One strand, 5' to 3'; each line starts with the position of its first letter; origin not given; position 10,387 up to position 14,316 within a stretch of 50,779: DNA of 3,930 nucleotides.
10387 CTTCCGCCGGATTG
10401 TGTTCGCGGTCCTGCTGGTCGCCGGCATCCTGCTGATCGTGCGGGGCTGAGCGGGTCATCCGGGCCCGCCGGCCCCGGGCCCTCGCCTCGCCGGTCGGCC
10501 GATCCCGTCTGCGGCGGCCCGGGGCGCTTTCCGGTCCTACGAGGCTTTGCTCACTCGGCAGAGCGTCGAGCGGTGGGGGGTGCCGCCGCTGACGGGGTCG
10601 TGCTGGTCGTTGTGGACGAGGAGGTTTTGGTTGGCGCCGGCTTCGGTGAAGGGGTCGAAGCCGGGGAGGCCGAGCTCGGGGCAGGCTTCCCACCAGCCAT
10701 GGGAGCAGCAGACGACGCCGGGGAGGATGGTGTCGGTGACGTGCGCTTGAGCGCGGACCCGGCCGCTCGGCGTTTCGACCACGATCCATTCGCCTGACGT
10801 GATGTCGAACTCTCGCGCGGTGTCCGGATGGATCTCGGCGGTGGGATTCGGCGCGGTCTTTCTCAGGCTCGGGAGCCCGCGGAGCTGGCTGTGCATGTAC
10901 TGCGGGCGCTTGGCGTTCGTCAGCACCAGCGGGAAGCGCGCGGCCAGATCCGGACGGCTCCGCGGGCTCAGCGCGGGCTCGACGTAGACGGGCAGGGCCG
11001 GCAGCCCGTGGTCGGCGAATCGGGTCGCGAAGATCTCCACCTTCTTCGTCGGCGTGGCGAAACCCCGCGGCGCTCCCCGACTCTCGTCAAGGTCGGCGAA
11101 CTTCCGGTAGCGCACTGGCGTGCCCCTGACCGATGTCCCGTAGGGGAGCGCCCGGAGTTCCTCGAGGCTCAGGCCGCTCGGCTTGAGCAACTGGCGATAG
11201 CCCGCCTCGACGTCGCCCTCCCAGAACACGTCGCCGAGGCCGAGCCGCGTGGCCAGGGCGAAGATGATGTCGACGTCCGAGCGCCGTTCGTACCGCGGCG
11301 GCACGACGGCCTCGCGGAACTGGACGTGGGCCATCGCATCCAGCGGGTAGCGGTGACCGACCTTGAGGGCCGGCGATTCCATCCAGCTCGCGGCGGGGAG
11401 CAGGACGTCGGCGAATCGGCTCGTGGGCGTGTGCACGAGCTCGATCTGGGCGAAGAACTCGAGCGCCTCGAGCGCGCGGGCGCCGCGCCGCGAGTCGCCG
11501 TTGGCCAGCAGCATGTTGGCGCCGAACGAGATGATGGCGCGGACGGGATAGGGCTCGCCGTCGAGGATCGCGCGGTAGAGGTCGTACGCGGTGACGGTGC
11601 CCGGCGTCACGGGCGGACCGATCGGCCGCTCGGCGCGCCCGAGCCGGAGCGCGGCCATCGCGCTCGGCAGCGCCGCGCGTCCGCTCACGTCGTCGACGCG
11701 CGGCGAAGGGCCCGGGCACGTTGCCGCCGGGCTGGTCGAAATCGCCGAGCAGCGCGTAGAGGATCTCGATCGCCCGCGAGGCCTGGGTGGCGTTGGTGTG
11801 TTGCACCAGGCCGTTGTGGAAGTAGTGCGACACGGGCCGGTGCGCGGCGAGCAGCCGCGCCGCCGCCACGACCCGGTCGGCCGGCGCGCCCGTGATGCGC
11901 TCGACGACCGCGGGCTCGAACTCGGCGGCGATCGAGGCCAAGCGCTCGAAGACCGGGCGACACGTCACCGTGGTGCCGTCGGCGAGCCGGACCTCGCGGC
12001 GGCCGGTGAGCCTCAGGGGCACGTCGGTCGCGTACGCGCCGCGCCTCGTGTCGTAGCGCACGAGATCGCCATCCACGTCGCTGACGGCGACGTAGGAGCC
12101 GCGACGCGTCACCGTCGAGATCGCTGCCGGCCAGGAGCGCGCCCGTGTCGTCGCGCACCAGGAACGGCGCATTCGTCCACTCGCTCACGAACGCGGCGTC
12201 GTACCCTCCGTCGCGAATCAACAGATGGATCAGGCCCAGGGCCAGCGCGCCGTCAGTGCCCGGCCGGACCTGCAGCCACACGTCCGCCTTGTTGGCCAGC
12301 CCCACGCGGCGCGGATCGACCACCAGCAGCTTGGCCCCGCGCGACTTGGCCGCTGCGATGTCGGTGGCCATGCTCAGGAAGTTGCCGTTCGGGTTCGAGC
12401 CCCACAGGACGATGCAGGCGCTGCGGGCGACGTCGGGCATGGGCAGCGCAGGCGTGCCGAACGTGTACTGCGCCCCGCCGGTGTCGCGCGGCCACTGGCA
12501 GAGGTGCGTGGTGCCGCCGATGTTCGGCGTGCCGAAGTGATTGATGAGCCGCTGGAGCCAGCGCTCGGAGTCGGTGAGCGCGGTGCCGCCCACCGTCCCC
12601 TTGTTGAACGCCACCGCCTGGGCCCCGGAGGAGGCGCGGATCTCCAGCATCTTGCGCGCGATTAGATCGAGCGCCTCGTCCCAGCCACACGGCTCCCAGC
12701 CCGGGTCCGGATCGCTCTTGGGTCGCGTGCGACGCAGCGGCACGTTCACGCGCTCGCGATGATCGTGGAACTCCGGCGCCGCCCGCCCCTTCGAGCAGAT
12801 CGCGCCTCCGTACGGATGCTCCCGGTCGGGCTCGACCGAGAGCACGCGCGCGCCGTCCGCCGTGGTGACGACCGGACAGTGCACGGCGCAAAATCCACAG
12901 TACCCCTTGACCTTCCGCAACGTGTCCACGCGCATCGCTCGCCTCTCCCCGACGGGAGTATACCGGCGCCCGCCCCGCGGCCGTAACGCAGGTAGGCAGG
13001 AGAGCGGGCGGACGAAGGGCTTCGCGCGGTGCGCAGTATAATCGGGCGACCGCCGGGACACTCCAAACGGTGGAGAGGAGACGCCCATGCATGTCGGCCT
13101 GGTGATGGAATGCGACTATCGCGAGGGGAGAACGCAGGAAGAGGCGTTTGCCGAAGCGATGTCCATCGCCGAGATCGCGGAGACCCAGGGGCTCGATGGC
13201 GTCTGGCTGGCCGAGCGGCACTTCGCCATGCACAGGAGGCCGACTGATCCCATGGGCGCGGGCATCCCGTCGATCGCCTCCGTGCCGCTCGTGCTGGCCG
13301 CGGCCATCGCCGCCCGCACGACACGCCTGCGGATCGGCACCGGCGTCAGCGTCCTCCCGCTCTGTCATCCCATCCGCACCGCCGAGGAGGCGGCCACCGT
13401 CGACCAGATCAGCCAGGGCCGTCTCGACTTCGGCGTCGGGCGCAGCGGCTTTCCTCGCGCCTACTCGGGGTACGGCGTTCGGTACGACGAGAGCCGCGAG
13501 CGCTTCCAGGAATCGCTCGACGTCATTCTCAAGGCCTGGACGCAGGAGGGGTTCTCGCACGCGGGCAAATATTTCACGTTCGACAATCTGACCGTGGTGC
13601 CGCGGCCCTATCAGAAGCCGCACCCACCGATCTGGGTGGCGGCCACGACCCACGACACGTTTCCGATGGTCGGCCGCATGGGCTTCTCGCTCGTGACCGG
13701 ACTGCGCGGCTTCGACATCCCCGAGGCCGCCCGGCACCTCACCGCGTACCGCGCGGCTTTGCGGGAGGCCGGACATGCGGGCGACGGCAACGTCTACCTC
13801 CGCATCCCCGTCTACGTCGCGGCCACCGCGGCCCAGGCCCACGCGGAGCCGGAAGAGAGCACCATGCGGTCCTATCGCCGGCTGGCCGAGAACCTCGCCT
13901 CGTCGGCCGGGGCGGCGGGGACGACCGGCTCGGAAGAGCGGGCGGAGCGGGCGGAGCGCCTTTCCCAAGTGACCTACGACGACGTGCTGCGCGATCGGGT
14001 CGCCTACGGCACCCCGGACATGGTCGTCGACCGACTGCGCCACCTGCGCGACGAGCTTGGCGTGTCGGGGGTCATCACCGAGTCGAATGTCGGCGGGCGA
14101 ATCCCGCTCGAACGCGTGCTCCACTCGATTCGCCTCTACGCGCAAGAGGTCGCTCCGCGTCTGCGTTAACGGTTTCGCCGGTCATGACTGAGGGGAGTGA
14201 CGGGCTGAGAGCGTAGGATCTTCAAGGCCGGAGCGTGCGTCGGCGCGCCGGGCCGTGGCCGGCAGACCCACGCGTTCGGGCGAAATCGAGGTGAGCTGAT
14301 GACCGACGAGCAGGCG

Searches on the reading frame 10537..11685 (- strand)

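Call 57: search_protein_families(library=pfam, proteins=[window:10537-11685:-], max_evalue=0.001)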
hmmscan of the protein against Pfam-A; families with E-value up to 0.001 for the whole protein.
window:10537-11685:- (382 aa): 2 families
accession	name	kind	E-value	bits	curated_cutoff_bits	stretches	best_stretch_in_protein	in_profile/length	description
PF01568.27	Molydop_binding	-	3.4e-24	85.4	26.8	1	253-373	1-108/110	Molydopterin dinucleotide binding domain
PF00384.28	Molybdopterin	-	4.2e-11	42.9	24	1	50-146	261-352/353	Molybdopterin oxidoreductase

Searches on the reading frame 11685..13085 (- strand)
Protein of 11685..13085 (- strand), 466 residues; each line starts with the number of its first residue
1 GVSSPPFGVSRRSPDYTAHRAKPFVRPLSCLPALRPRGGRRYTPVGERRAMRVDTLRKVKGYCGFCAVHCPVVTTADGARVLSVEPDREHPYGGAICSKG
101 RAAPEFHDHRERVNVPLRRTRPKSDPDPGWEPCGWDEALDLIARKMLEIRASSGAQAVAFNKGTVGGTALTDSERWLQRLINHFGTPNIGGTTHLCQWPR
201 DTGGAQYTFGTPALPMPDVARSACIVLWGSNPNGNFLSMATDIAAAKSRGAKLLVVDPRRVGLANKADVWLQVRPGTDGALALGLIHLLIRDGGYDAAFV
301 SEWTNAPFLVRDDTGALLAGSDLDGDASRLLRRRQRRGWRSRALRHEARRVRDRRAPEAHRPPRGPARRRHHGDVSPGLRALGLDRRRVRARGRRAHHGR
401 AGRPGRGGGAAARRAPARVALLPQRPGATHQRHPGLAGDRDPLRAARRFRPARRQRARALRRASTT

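Call 57: search_protein_families(library=pfam, proteins=[window:11685-13085:-], max_evalue=0.001)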
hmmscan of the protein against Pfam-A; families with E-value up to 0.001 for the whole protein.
window:11685-13085:- (466 aa): 2 families
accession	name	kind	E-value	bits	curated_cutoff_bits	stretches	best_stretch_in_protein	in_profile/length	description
PF00384.28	Molybdopterin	-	2.5e-21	76.6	24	1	112-297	1-182/353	Molybdopterin oxidoreductase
PF04879.21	Molybdop_Fe4S4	-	5.9e-08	33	22.7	1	57-106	2-52/55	Molybdopterin oxidoreductase Fe4S4 domain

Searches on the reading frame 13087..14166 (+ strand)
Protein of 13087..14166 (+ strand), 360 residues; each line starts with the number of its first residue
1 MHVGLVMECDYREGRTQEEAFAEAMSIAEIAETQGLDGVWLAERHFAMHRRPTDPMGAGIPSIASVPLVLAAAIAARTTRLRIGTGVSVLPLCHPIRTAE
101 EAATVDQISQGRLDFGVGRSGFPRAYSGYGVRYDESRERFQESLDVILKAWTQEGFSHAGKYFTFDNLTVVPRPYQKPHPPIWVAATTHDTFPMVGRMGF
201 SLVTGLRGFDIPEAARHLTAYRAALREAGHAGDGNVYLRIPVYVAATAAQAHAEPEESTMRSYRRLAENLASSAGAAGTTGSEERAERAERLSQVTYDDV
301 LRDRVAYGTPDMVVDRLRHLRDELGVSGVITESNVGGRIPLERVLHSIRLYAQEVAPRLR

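Call 40: search_protein_families(library=ncbifam, proteins=[window:13087-14166:+], max_evalue=0.00001)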
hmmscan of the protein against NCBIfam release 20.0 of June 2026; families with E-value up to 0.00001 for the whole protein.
window:13087-14166:+ (360 aa): 30 families (the best 25 are shown)
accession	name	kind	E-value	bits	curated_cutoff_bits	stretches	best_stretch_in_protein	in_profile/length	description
TIGR04020.1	seco_metab_LLM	subfamily_domain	6.1e-42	143.9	244.45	1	15-327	12-315/341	MupA/Atu3671 family FMN-dependent luciferase-like monooxygenase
TIGR03619.1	F420_Rv2161c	subfamily_domain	1e-40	139.9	166.9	1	26-252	2-224/247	TIGR03619 family F420-dependent LLM class oxidoreductase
TIGR03858.1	LLM_2I7G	subfamily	2.5e-32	112.2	462.25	1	63-360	54-337/337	Atu2307/SP_0267 family LLM class monooxygenase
TIGR04027.1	LLM_KPN_01858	hypoth_equivalog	2.8e-30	105.4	412.9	1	27-160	25-147/326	putative FMN-dependent luciferase-like monooxygenase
TIGR03558.1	oxido_grp_1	subfamily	5.5e-29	101.4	166.95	1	12-338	10-312/325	MsnO8 family LLM class oxidoreductase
TIGR03560.1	F420_Rv1855c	subfamily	1.6e-28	100.1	231.4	1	17-199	8-188/227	TIGR03560 family F420-dependent LLM class oxidoreductase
NF052254.1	luciferase_Alph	exception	1.8e-24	86.6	600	1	14-230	14-216/354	luciferase subunit alpha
TIGR03571.1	lucif_BA3436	subfamily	1.8e-23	83.2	303.9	1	4-185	14-188/304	TIGR03571 family LLM class oxidoreductase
TIGR03621.1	F420_MSMEG_2516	subfamily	4.1e-21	75.4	213.15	1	66-187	41-158/295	TIGR03621 family F420-dependent LLM class oxidoreductase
TIGR04021.1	LLM_DMSO2_sfnG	equivalog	3.3e-20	72.8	382.95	1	67-327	63-321/350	dimethylsulfone monooxygenase SfnG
TIGR04036.1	LLM_CE1758_fam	subfamily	2.8e-18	65.9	479.1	1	16-185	22-179/355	CE1758 family FMN-dependent luciferase-like monooxygenase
TIGR03564.1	F420_MSMEG_4879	subfamily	6.7e-16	58.7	234.25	1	67-283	26-245/265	TIGR03564 family F420-dependent LLM class oxidoreductase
TIGR03854.1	F420_MSMEG_3544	hypoth_equivalog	1e-15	57.8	295.6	1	22-235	13-208/290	TIGR03854 family LLM class F420-dependent oxidoreductase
TIGR03559.1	F420_Rv3520c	subfamily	1e-15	57.6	335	1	73-164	46-138/325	LLM class F420-dependent oxidoreductase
NF002619.0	PRK02271.1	equivalog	1.1e-15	57.8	276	1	69-194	44-166/329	5,10-methylenetetrahydromethanopterin reductase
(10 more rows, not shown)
